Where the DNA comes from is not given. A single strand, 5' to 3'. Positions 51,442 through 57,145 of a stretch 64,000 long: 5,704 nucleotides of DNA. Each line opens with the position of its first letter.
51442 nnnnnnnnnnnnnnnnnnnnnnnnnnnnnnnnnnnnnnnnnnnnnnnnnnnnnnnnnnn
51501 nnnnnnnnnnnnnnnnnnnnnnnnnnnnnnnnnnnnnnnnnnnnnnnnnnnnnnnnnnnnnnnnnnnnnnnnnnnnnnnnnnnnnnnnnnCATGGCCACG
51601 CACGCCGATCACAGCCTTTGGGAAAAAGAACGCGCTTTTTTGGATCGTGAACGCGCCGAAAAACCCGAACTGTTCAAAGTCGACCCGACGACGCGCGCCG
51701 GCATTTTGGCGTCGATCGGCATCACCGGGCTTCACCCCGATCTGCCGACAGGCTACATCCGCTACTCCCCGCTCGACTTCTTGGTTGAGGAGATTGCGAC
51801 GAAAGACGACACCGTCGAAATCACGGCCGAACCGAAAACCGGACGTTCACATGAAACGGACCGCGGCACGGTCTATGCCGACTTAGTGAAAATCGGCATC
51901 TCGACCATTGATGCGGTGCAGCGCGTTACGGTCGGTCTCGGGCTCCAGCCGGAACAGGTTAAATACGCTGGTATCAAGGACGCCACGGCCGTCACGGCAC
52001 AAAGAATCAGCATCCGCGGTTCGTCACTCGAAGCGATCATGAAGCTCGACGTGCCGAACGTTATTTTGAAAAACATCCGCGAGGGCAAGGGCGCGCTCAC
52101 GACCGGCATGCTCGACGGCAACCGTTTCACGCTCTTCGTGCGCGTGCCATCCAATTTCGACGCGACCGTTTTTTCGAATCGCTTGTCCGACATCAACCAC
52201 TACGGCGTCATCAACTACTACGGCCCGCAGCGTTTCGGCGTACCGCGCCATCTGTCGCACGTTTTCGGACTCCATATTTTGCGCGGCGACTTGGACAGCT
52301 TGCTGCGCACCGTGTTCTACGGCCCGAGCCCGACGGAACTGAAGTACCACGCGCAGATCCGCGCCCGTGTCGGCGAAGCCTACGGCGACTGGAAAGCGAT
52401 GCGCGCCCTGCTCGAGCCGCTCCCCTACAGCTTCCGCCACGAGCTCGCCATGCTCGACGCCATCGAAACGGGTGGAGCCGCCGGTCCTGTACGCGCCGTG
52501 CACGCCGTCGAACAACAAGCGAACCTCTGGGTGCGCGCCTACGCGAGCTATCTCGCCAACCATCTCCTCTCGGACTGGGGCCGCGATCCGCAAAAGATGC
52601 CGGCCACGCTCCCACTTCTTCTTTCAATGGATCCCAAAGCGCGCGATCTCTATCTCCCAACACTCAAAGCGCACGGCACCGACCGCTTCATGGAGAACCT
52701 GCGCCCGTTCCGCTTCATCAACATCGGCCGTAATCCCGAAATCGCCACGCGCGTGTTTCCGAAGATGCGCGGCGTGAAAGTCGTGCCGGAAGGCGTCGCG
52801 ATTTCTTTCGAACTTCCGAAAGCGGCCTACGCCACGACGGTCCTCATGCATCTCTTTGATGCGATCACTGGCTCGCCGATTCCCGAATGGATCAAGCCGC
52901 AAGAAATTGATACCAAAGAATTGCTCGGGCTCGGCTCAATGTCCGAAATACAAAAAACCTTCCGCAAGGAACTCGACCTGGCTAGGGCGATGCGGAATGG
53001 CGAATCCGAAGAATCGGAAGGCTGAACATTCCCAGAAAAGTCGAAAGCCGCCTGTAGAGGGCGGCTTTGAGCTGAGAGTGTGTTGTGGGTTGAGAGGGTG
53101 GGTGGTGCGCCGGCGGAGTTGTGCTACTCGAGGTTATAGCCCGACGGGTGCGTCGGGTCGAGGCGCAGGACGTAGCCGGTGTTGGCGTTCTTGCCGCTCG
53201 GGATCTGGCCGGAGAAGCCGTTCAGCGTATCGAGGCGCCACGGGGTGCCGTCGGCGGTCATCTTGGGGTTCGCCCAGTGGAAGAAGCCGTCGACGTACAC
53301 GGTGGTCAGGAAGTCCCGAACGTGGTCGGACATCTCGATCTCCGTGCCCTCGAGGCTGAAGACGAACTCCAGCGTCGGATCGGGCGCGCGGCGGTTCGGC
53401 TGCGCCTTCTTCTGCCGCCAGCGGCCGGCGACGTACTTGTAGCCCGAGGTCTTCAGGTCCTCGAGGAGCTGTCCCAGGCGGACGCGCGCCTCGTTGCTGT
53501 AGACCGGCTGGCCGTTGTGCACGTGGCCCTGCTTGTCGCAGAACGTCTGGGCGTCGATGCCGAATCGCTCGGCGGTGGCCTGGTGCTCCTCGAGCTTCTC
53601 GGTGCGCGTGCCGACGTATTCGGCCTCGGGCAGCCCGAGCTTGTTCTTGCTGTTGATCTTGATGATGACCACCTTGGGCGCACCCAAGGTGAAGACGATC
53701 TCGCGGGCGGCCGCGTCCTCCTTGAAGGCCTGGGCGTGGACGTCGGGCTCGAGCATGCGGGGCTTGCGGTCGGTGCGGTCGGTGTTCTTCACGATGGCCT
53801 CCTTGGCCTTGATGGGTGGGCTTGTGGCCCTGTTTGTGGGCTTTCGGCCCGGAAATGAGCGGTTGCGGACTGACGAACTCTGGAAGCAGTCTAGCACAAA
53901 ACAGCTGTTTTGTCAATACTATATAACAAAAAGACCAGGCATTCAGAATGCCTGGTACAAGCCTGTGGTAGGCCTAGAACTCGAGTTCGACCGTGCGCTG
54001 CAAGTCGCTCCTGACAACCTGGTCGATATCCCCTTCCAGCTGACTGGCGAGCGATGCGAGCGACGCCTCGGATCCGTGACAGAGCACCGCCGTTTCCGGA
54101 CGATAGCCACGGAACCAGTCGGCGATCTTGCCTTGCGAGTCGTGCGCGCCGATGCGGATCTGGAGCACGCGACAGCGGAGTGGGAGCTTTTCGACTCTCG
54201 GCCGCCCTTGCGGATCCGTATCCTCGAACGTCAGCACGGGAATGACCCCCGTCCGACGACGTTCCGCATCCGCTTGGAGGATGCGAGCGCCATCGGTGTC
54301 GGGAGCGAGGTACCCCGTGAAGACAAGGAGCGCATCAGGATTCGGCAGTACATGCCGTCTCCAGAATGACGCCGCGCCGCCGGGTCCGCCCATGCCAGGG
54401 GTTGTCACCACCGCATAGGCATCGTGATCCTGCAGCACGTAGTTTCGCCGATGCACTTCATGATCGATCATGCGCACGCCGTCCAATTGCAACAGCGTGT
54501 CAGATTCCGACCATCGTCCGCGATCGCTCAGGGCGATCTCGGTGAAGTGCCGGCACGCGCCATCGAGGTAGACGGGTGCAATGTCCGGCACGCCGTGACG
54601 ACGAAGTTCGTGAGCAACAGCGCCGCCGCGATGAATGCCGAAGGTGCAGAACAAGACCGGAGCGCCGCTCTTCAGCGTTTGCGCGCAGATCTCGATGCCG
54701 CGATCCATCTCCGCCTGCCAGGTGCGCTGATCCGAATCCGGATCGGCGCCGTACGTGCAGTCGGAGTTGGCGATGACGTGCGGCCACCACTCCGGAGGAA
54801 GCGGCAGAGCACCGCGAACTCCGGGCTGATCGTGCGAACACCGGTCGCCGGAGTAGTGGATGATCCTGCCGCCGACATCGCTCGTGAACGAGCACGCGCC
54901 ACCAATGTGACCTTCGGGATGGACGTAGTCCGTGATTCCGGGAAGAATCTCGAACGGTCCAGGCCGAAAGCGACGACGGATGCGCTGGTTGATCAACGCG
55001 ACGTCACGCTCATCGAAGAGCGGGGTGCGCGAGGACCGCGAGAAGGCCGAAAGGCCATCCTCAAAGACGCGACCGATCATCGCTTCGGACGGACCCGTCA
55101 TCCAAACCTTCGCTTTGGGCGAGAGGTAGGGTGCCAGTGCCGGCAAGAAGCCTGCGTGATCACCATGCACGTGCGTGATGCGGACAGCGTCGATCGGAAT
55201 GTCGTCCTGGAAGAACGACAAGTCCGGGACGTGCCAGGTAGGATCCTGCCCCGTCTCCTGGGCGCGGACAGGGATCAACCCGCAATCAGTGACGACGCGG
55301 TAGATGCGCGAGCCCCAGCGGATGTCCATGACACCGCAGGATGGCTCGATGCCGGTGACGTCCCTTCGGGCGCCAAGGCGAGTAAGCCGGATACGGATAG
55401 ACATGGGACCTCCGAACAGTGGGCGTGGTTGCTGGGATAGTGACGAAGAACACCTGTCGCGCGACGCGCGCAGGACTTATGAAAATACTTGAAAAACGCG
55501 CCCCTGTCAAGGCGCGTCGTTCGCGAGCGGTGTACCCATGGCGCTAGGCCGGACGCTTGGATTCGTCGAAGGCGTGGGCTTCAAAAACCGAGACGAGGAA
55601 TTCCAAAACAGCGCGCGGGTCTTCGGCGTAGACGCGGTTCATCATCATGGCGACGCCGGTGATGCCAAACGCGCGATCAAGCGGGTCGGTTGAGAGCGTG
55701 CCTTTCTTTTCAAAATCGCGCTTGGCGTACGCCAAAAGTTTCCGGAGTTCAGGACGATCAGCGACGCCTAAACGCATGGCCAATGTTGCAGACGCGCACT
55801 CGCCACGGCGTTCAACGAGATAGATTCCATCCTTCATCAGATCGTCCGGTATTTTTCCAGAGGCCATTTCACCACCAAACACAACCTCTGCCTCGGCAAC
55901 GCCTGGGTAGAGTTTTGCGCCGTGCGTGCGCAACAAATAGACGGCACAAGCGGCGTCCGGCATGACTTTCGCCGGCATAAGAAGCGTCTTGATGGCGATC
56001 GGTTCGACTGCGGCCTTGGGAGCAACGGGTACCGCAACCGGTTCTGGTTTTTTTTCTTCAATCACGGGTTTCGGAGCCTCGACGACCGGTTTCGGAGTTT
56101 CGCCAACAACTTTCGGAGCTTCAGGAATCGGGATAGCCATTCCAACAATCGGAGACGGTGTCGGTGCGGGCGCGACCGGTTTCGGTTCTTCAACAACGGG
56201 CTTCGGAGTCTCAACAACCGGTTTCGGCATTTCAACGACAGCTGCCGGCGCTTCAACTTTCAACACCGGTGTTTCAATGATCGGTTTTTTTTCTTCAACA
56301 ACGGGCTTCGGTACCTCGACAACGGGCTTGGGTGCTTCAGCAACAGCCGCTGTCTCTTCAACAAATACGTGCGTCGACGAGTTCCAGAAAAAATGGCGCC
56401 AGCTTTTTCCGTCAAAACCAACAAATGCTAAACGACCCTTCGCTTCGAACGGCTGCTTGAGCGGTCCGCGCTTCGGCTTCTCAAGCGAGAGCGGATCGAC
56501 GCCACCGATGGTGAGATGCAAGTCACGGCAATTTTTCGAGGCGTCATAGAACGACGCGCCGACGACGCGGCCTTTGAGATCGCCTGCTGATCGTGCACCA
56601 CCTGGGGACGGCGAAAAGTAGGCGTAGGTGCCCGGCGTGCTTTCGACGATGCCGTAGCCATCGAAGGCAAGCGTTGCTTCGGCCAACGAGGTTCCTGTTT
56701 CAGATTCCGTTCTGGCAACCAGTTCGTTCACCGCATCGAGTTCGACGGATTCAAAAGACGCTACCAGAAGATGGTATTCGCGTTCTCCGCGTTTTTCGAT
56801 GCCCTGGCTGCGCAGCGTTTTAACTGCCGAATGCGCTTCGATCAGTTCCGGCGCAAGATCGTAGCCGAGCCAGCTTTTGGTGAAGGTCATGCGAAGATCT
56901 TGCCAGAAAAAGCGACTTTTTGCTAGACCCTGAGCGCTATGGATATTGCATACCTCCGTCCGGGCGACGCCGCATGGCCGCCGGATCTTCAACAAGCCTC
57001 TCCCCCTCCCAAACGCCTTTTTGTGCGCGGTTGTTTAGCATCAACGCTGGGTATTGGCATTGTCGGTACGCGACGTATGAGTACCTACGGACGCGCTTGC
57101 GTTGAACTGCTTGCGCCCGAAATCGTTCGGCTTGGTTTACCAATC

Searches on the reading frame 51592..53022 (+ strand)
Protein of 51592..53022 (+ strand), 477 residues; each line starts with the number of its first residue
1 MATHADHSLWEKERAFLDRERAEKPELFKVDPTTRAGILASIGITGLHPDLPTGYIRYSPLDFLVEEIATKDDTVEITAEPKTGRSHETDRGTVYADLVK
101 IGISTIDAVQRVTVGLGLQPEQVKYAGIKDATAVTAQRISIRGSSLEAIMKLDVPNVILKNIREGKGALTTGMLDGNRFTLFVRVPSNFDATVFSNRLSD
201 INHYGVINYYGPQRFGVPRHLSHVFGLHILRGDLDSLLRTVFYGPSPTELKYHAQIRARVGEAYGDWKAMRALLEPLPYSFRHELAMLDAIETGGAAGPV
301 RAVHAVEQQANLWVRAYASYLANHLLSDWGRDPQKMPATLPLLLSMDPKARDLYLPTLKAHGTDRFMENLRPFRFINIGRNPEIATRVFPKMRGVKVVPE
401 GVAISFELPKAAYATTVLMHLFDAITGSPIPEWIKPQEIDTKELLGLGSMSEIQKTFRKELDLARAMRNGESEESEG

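Call 6: search_protein_families(library=pfam, proteins=[window:51592-53022:+], max_evalue=1)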
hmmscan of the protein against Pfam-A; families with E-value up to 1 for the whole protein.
window:51592-53022:+ (477 aa): 1 family
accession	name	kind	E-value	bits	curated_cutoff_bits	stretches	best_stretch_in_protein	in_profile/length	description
PF01142.23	TruD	-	1.1e-52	179.8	27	2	54-328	16-279/412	tRNA pseudouridine synthase D (TruD)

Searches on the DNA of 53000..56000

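Call 22: search_rna_families(source=window, start=53000, end=56000, threshold=evalue, max_evalue=10)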
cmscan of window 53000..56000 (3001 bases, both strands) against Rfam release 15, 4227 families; matches with E-value up to 10: 1.
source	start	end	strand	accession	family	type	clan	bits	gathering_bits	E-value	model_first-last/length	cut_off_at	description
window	53619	53703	+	RF04308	HCV_SL2531-SL2549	Cis-reg;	-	15.9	56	5.4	1-72/72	no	Hepatitis C virus stem-loop SL2531 and SL2549AU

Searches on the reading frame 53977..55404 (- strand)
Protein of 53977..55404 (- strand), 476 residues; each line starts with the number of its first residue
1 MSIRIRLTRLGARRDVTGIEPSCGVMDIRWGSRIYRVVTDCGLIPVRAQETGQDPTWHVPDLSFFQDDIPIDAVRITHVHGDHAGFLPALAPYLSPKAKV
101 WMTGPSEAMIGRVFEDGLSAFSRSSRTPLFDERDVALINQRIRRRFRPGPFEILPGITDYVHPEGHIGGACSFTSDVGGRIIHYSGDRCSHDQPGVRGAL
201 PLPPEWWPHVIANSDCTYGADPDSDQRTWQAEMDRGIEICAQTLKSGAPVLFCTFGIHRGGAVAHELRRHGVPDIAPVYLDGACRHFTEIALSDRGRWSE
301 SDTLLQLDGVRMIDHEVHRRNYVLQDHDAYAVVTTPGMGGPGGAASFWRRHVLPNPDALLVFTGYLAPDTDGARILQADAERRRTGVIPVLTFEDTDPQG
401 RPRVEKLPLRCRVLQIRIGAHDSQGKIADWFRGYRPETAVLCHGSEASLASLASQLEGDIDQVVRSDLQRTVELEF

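Call 6: search_protein_families(library=pfam, proteins=[window:53977-55404:-], max_evalue=1)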
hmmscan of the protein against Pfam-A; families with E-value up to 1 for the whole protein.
window:53977-55404:- (476 aa): 4 families
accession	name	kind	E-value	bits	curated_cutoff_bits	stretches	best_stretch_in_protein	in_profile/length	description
PF10996.14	Beta-Casp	-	6.3e-05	23.9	27.7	1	266-375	10-120/120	Beta-Casp domain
PF12706.13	Lactamase_B_2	-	0.00022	21.4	27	1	36-187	2-142/200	Beta-lactamase superfamily domain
PF07521.17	RMMBL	-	0.00031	21.1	21.6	1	407-456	2-52/63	Zn-dependent metallo-hydrolase RNA specificity domain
PF00753.33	Lactamase_B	-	0.0019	18.6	22.7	1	66-95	39-68/196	Metallo-beta-lactamase superfamily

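Call 7: search_protein_families(library=ncbifam, proteins=[window:53977-55404:-], max_evalue=1)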
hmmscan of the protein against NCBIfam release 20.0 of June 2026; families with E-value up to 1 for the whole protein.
window:53977-55404:- (476 aa): 7 families
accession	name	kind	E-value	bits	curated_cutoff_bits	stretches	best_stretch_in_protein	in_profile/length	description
TIGR03675.1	arCOG00543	equivalog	8.1e-24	83.8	580.2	1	5-459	175-614/631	beta-CASP ribonuclease aCPSF1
NF045584.1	cas14_MBL_CASP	equivalog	5.6e-17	61.3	800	1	6-378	2-361/612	type VII CRISPR-associated protein Cas14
NF047979.1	lactonase_AidB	equivalog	0.02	14.2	360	1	71-103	94-126/271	AidB family quorum-quenching N-acyl homoserine lactonase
TIGR02651.1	RNase_Z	equivalog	0.076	12.1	292.95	1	71-92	52-73/302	ribonuclease Z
TIGR04122.1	Xnuc_lig_assoc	equivalog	0.1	11.4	325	0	160-194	81-115/326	ligase-associated DNA damage response exonuclease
NF000801.0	PRK00055.1-3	equivalog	0.11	11.5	252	1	71-90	54-73/307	ribonuclease Z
NF041257.1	GntH_guanitoxin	equivalog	0.22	10.3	333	1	71-106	68-107/374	guanitoxin biosynthesis MBL fold metallo-hydrolase GntH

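Call 9: search_protein_families(library=phrogs, proteins=[window:53977-55404:-], max_evalue=1)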
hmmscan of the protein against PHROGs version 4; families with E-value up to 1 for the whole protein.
window:53977-55404:- (476 aa): 2 families
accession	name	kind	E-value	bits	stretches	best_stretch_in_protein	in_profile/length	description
phrog_36352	-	unknown function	1e-05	25.1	2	308-380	339-409/562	-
phrog_392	-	other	0.011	16.2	1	71-112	52-94/348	metal-dependent hydrolase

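Call 10: search_protein_families(library=padloc, proteins=[window:53977-55404:-], max_evalue=1)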
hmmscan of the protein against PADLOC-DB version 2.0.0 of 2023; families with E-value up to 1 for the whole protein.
window:53977-55404:- (476 aa): 0 families

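Call 85: search_solved_structures(query=window:53977-55404:-, max_evalue=0.001)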
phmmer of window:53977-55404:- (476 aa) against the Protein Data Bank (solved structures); distinct sequences matched with E-value up to 0.001: 25.
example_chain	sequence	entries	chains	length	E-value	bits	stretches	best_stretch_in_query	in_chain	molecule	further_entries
2ycb_A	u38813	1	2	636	4.4e-19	71.5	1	35-456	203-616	CLEAVAGE AND POLYADENYLATION SPECIFICITY FACTOR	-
2dkf_A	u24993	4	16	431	6.9e-18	67.5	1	6-454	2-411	metallo-beta-lactamase superfamily protein | Ribonuclease TTHA0252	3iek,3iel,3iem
3ie0_A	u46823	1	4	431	1.2e-17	66.7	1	6-454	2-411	Ribonuclease TTHA0252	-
3idz_A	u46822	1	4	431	1.2e-17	66.7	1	6-454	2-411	Ribonuclease TTHA0252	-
3ie1_A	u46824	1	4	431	8.9e-17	63.9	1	6-453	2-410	Ribonuclease TTHA0252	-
3a4y_A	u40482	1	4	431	1.4e-16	63.2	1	6-454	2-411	Ribonuclease TTHA0252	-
3ie2_A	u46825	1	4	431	1.5e-16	63.1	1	6-433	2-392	Ribonuclease TTHA0252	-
9bct_J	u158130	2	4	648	3.5e-14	55.3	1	38-447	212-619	Transcription termination factor FttA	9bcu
3af5_A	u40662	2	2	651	6.5e-14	54.4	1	55-453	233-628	Putative uncharacterized protein PH1404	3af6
2xr1_A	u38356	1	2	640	3.9e-12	48.6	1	34-455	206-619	CLEAVAGE AND POLYADENYLATION SPECIFICITY FACTOR 100 KD SUBUNIT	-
2i7t_A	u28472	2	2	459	4.2e-12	48.5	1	22-198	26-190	Cleavage and polyadenylation specificity factor 73 kDa subunit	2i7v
6m8q_A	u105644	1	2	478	4.9e-12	48.2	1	22-198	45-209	Cleavage and polyadenylation specificity factor subunit 3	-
8t1q_A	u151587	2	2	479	4.9e-12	48.2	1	22-198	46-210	Cleavage and polyadenylation specificity factor subunit 3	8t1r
6v4x_H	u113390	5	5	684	1.6e-11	46.6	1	22-197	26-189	Cleavage and polyadenylation specificity factor subunit 3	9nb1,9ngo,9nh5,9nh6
6q55_A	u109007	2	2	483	2.3e-11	46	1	36-220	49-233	Cleavage and Polyadenylation Specificity Factor 3 (CPSF3) | Cleavage and Polyadenylation Specificity Factor 3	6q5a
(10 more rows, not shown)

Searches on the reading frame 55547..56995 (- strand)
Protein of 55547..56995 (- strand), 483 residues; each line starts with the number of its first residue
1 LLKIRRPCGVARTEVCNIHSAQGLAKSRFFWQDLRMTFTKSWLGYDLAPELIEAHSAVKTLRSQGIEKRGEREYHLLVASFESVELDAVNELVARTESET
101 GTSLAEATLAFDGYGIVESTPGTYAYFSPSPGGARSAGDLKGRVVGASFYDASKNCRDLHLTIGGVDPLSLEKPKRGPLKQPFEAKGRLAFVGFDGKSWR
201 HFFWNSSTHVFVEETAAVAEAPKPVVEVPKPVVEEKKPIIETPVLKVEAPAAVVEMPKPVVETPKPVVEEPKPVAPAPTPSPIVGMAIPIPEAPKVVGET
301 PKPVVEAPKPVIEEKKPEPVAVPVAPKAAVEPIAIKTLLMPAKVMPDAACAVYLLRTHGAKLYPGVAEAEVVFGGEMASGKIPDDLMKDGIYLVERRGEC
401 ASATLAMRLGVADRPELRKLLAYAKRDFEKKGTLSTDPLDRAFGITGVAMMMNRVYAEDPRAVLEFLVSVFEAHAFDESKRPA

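Call 6: search_protein_families(library=pfam, proteins=[window:55547-56995:-], max_evalue=1)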
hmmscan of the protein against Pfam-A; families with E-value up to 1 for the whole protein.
window:55547-56995:- (483 aa): 1 family
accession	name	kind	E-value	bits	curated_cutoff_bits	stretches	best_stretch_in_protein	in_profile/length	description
PF20678.2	HV_Gp350_C-term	-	0.76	9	26.4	0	213-301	64-155/442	Herpesvirus Envelope glycoprotein GP350 C-terminal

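Call 7: search_protein_families(library=ncbifam, proteins=[window:55547-56995:-], max_evalue=1)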
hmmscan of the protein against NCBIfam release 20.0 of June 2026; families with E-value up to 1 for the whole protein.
window:55547-56995:- (483 aa): 1 family
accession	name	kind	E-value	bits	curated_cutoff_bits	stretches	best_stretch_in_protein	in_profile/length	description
TIGR03835.1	termin_org_DnaJ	equivalog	0.45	8.8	512.25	1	198-341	223-355/871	terminal organelle assembly protein TopJ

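Call 9: search_protein_families(library=phrogs, proteins=[window:55547-56995:-], max_evalue=1)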
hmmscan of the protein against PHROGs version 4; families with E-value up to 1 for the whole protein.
window:55547-56995:- (483 aa): 0 families

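Call 10: search_protein_families(library=padloc, proteins=[window:55547-56995:-], max_evalue=1)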
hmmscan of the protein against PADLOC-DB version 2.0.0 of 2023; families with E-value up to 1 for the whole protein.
window:55547-56995:- (483 aa): 0 families
